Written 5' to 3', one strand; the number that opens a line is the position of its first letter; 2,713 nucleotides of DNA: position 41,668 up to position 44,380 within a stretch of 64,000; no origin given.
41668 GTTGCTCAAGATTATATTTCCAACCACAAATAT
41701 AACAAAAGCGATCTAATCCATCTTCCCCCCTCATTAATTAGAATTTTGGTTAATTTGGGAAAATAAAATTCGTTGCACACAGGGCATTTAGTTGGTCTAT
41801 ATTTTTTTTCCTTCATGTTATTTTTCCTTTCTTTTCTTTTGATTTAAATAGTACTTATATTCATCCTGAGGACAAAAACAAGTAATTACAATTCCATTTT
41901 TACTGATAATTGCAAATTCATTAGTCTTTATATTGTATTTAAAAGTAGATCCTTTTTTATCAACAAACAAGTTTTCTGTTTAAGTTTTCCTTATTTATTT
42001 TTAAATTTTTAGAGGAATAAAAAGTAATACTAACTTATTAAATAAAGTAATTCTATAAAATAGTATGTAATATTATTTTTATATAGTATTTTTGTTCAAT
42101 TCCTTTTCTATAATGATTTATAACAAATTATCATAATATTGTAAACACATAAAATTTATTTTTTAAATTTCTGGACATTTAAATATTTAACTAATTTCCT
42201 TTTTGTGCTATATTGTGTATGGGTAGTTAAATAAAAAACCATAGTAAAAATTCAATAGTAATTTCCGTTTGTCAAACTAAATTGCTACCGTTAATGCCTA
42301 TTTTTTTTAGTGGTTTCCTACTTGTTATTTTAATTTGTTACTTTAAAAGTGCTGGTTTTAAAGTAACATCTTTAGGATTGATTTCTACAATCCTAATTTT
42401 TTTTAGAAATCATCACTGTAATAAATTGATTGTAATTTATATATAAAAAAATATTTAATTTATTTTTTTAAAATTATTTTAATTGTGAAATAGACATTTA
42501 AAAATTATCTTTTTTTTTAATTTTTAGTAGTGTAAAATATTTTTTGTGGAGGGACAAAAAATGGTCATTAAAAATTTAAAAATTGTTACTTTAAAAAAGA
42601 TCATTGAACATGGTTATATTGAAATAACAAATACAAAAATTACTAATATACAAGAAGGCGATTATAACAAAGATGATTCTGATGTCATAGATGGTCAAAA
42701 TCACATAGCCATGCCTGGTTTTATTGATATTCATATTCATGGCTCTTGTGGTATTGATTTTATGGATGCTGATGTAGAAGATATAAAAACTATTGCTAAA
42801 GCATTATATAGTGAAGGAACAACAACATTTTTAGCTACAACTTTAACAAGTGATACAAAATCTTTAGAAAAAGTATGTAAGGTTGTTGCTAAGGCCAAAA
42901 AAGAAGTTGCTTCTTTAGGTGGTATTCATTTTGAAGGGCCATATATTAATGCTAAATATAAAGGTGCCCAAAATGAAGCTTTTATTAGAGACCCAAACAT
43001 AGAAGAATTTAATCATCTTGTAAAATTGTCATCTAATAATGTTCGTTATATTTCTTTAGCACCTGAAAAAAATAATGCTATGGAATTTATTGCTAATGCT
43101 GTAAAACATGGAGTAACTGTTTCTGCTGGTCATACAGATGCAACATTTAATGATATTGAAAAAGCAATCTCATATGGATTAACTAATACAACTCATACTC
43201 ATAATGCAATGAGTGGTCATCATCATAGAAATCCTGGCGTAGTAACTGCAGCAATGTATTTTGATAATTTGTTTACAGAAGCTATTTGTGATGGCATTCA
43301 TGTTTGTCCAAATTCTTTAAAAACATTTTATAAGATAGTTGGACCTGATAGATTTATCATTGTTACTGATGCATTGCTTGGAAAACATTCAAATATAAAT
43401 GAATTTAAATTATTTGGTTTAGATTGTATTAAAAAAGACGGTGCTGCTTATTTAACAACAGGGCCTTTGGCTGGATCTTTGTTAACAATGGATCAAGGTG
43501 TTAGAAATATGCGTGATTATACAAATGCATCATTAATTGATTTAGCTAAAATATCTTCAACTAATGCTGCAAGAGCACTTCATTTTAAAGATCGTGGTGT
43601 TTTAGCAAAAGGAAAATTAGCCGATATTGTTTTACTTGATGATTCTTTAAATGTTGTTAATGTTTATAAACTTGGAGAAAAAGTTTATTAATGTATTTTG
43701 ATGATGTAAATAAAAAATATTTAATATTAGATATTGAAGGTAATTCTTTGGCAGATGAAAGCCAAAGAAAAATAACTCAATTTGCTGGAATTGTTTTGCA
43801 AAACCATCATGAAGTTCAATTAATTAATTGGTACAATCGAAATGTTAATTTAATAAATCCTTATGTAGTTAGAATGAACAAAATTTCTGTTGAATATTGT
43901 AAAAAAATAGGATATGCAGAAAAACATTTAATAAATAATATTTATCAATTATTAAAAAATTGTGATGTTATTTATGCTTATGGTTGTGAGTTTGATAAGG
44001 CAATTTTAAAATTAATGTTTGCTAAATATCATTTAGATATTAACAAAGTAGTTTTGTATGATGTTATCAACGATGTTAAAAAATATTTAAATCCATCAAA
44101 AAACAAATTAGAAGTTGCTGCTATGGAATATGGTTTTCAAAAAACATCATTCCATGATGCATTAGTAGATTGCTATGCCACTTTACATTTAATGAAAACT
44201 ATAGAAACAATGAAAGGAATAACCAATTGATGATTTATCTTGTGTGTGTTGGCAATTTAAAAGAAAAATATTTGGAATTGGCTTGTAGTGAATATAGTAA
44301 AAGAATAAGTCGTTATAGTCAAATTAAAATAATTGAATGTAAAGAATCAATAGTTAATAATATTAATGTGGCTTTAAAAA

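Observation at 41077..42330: ~126-bp near-identical direct repeat (with degenerate extensions) flanking the CPCC cassette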

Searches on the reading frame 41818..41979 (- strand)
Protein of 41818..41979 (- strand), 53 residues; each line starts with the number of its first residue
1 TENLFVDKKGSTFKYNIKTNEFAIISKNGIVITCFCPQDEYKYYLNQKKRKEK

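Call 23: search_protein_families(library=pfam, proteins=[window:41818-41979:-], max_evalue=0.1)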
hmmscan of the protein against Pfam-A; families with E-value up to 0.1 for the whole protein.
window:41818-41979:- (53 aa): 0 families

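Call 71: search_protein_families(library=phrogs, proteins=[window:41821-41979:-], max_evalue=0.01)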
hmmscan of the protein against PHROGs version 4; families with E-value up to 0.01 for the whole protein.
window:41821-41979:- (53 aa): 0 families

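Call 74: search_protein_representatives(protein=window:41821-41979:-)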
Query: 53 residues. Proteins with E-value up to 0.001 (for the whole library): 51; up to 1e-10: 4; up to 1e-30: 0. The best 51 are listed.
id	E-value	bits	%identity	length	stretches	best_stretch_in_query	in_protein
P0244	5.0e-12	60.7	59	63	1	3-53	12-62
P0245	5.1e-12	60.7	62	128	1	5-51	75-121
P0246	4.5e-11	57.7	60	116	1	5-52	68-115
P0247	4.9e-11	57.6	61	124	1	5-53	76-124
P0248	1.2e-10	56.4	58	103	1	4-51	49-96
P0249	2.6e-10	55.4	56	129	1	4-51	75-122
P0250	2.9e-10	55.2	62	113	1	5-51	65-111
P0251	3.6e-10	54.9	55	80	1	5-51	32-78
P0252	4.0e-10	54.8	70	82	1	6-50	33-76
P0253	5.1e-10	54.5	58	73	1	4-53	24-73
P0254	2.9e-09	52.1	58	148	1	5-52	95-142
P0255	5.3e-09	51.3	50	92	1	5-52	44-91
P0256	1.0e-08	50.4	40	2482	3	12-34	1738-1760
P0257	1.8e-08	49.7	55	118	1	5-51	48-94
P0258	4.0e-08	48.6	43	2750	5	3-32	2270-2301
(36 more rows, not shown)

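Call 75: search_protein_families(library=pfam, proteins=[P0245, P0247, P0249, P0254, P0246], max_evalue=0.01)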
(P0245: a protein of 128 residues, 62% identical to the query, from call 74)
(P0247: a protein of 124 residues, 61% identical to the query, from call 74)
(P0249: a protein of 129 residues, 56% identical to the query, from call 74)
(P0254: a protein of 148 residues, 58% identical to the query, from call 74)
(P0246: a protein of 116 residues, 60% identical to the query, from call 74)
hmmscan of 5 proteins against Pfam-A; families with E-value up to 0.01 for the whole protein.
P0245 (128 aa): 0 families

P0247 (124 aa): 0 families

P0249 (129 aa): 0 families

P0254 (148 aa): 0 families

P0246 (116 aa): 0 families
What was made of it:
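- Tried and rejected: No family was found (calls 23, 71, 75).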

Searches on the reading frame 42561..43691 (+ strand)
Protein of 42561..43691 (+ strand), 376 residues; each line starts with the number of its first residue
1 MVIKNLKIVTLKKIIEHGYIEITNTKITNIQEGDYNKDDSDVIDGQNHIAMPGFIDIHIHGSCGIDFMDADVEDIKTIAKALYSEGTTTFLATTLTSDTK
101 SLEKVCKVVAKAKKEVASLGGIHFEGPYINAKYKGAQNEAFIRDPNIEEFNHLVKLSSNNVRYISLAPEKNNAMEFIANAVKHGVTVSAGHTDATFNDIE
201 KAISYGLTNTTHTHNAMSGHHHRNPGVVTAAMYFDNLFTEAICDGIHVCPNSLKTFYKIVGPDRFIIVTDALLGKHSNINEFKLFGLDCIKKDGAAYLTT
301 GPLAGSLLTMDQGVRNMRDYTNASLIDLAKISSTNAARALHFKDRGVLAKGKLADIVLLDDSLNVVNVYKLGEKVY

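Call 15: find_encoding_contigs(protein=window:42561-43691:+, flank=10000, max_places=10)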
Protein window:42561-43691:+ (376 aa): no gene with exactly this product is on record in the collection.
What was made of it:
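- Tried and rejected: An exact nagA look-up failed (call 15).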

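Call 23: search_protein_families(library=pfam, proteins=[window:42561-43691:+], max_evalue=0.1)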
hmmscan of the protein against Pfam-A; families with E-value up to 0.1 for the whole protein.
window:42561-43691:+ (376 aa): 2 families
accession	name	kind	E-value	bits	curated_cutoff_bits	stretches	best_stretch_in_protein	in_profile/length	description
PF01979.26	Amidohydro_1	-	8.1e-25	88.2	25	1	49-374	1-344/345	Amidohydrolase family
PF07969.17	Amidohydro_3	-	8.3e-10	39.2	29.7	2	323-363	407-448/472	Amidohydrolase family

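Call 24: find_homologous_proteins(query=window:42561-43691:+, max_evalue=1e-40)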
Query window:42561-43691:+ (376 aa): 1463 proteins with E <= 1e-40 among 8000 candidates; the best 120 are listed.
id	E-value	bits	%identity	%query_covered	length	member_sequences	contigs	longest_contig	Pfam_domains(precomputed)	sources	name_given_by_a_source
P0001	3.8e-211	719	85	100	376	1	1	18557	PF07969.18,PF01979.27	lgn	-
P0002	8.7e-200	681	82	100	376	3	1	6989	PF07969.18,PF01979.27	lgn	-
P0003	9.1e-198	675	81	100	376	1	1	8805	PF07969.18,PF01979.27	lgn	-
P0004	5.5e-196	669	79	100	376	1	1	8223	PF07969.18,PF01979.27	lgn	-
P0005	6.6e-195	665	80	100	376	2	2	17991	PF07969.18,PF01979.27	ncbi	-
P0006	4.8e-193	659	79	100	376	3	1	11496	PF07969.18,PF01979.27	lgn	-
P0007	1.1e-191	655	79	100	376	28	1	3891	PF07969.18,PF01979.27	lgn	-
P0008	3.3e-189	646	77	100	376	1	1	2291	PF07969.18,PF01979.27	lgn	-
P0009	5.3e-188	642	78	100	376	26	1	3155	PF07969.18,PF01979.27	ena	-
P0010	5.5e-188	642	77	99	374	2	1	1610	PF07969.18,PF01979.27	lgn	-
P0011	5.7e-187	639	76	100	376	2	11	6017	PF07969.18,PF01979.27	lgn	-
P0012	1.2e-184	631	75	100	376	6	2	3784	PF07969.18,PF01979.27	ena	-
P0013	1.4e-184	631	75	100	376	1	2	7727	PF07969.18,PF01979.27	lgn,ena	-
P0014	2.2e-184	631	75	100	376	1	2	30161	PF07969.18,PF01979.27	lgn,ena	-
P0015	2.4e-184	630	75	100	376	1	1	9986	PF07969.18,PF01979.27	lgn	-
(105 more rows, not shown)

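Call 25: find_encoding_contigs(protein=P0001, flank=8000, max_places=2)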
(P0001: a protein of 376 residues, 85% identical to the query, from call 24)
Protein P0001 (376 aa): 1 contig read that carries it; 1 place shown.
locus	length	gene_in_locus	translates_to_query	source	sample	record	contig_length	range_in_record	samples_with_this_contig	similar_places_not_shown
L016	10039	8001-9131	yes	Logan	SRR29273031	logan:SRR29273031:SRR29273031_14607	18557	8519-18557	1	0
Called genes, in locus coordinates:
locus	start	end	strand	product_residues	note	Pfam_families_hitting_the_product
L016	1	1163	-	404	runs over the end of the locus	PF01370:Epimerase, PF07993:NAD_binding_4 (faint), PF14667:Polysacc_synt_C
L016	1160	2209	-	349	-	PF01073:3Beta_HSD, PF01370:Epimerase, PF02719:Polysacc_synt_2, PF05368:NmrA (weak), PF07993:NAD_binding_4, PF16363:GDP_Man_Dehyd, PF13460:NAD_binding_10, PF08485:Polysacc_syn_2C, +1 more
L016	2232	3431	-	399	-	PF13439:Glyco_transf_4, PF20706:GT4-conflict, PF00534:Glycos_transf_1, PF13692:Glyco_trans_1_4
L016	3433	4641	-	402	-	PF13439:Glyco_transf_4 (faint), PF00534:Glycos_transf_1, PF13692:Glyco_trans_1_4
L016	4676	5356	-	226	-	PF02397:Bac_transf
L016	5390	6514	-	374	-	PF01636:APH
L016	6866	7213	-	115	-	PF00367:PTS_EIIB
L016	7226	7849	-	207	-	PF00657:Lipase_GDSL, PF13472:Lipase_GDSL_2, PF17182:OSK (weak)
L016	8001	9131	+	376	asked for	PF07969:Amidohydro_3 (faint), PF01979:Amidohydro_1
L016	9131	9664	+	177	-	PF00929:RNase_T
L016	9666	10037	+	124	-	?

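Call 26: find_encoding_contigs(protein=P0005, flank=8000, max_places=2)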
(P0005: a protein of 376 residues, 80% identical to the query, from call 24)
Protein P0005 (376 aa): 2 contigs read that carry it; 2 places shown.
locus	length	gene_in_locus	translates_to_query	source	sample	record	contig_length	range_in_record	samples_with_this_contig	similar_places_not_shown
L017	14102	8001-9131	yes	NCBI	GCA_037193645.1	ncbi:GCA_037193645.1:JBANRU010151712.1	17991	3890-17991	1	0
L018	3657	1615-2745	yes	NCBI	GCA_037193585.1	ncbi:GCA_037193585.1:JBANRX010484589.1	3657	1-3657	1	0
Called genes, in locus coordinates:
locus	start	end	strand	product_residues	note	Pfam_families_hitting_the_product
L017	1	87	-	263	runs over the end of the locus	PF01501:Glyco_transf_8, PF18404:Glyco_transf_24 (weak)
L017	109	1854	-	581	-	PF00664:ABC_membrane, PF02463:SMC_N (weak), PF00005:ABC_tran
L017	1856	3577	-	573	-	PF00664:ABC_membrane, PF00005:ABC_tran, PF02463:SMC_N (faint)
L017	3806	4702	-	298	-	-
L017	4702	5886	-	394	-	-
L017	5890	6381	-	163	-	PF04542:Sigma70_r2, PF07638:Sigma70_ECF (weak), PF08281:Sigma70_r4_2, PF04545:Sigma70_r4 (weak)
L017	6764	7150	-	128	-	PF00367:PTS_EIIB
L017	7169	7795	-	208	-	PF00657:Lipase_GDSL, PF13472:Lipase_GDSL_2, PF17182:OSK (weak)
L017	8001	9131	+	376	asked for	PF07969:Amidohydro_3 (faint), PF01979:Amidohydro_1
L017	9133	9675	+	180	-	PF00929:RNase_T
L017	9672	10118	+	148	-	PF02590:SPOUT_MTase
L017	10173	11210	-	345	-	PF01168:Ala_racemase_N, PF00842:Ala_racemase_C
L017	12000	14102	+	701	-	?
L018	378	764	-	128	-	PF00367:PTS_EIIB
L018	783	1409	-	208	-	PF00657:Lipase_GDSL, PF13472:Lipase_GDSL_2, PF17182:OSK (weak)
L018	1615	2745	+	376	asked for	PF07969:Amidohydro_3 (faint), PF01979:Amidohydro_1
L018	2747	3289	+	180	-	PF00929:RNase_T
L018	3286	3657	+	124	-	?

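Call 27: find_encoding_contigs(protein=P0003, flank=8000, max_places=2)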
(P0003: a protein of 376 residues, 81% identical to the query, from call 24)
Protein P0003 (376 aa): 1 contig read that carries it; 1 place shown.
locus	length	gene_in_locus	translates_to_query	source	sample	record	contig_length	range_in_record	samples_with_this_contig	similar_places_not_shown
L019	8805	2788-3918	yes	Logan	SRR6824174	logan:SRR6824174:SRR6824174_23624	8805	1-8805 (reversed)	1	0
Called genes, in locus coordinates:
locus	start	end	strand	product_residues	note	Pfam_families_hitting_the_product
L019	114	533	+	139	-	-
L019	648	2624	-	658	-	PF00753:Lactamase_B, PF19583:ODP, PF12706:Lactamase_B_2 (weak), PF01613:Flavin_Reduct, PF00301:Rubredoxin (faint), PF21349:RUBY_RBDX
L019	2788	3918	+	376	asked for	PF07969:Amidohydro_3 (faint), PF01979:Amidohydro_1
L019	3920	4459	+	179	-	PF00929:RNase_T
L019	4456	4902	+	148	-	PF02590:SPOUT_MTase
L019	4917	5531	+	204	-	PF00657:Lipase_GDSL, PF13472:Lipase_GDSL_2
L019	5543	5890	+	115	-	-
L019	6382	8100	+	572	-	PF00664:ABC_membrane, PF00005:ABC_tran, PF02463:SMC_N (faint)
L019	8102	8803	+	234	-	?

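Call 28: find_encoding_contigs(protein=P0006, flank=8000, max_places=2)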
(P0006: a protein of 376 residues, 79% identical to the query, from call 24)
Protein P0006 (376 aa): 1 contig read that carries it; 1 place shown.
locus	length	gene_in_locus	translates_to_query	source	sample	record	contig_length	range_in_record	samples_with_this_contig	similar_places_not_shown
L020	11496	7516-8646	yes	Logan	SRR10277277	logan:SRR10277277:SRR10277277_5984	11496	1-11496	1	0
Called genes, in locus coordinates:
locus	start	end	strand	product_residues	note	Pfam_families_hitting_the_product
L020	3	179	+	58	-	?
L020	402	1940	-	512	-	PF13091:PLDc_2, PF00614:PLDc (weak), PF13091:PLDc_2, PF00614:PLDc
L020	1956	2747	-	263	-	PF01501:Glyco_transf_8, PF18404:Glyco_transf_24 (weak)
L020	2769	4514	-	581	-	PF00664:ABC_membrane, PF13476:AAA_23 (faint), PF00005:ABC_tran, PF13401:AAA_22 (faint), PF02463:SMC_N (weak)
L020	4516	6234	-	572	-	PF00664:ABC_membrane, PF00005:ABC_tran, PF02463:SMC_N (faint)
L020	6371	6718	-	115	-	PF00367:PTS_EIIB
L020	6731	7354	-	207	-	PF00657:Lipase_GDSL, PF13472:Lipase_GDSL_2, PF17182:OSK (weak)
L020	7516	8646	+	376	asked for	PF07969:Amidohydro_3 (faint), PF01979:Amidohydro_1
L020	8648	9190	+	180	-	PF00929:RNase_T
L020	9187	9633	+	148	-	PF02590:SPOUT_MTase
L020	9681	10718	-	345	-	PF01168:Ala_racemase_N, PF00842:Ala_racemase_C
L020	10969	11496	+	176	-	?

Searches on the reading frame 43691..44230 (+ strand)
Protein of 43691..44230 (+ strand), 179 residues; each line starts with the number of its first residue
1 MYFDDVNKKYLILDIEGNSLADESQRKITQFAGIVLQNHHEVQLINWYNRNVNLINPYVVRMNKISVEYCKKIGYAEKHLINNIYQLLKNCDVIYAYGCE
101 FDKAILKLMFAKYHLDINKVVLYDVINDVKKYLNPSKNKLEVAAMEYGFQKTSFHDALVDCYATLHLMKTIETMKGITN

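Call 17: find_encoding_contigs(protein=window:43691-44230:+, flank=10000, max_places=10)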
Protein window:43691-44230:+ (179 aa): 6 contigs read that carry it; 6 places shown.
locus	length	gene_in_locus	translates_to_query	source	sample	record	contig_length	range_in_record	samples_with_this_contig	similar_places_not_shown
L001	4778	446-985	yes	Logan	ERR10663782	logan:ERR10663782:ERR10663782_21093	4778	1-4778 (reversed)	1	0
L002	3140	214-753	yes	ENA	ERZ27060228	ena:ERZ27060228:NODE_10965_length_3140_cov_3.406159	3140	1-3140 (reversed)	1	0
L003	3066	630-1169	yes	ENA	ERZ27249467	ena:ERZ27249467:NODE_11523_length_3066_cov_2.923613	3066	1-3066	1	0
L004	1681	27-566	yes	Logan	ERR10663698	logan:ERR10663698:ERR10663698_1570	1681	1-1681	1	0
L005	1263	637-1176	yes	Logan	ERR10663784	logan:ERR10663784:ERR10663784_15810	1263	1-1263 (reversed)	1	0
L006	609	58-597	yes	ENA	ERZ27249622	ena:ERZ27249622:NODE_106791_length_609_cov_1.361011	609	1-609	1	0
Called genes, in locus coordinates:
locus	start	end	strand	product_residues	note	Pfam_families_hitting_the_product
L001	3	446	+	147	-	?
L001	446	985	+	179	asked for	PF00929:RNase_T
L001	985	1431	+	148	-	PF02590:SPOUT_MTase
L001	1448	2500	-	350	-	PF01168:Ala_racemase_N, PF00842:Ala_racemase_C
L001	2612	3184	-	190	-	-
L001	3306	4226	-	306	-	PF04018:VCA0040-like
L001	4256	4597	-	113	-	PF02033:RBFA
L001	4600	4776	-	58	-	?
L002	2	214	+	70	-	?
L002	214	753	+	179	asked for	PF00929:RNase_T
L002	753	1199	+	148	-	PF02590:SPOUT_MTase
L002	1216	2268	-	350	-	PF01168:Ala_racemase_N, PF00842:Ala_racemase_C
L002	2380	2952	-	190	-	-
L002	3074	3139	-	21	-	?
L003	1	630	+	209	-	?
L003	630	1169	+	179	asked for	PF00929:RNase_T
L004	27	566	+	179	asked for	PF00929:RNase_T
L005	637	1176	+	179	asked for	PF00929:RNase_T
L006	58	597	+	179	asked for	PF00929:RNase_T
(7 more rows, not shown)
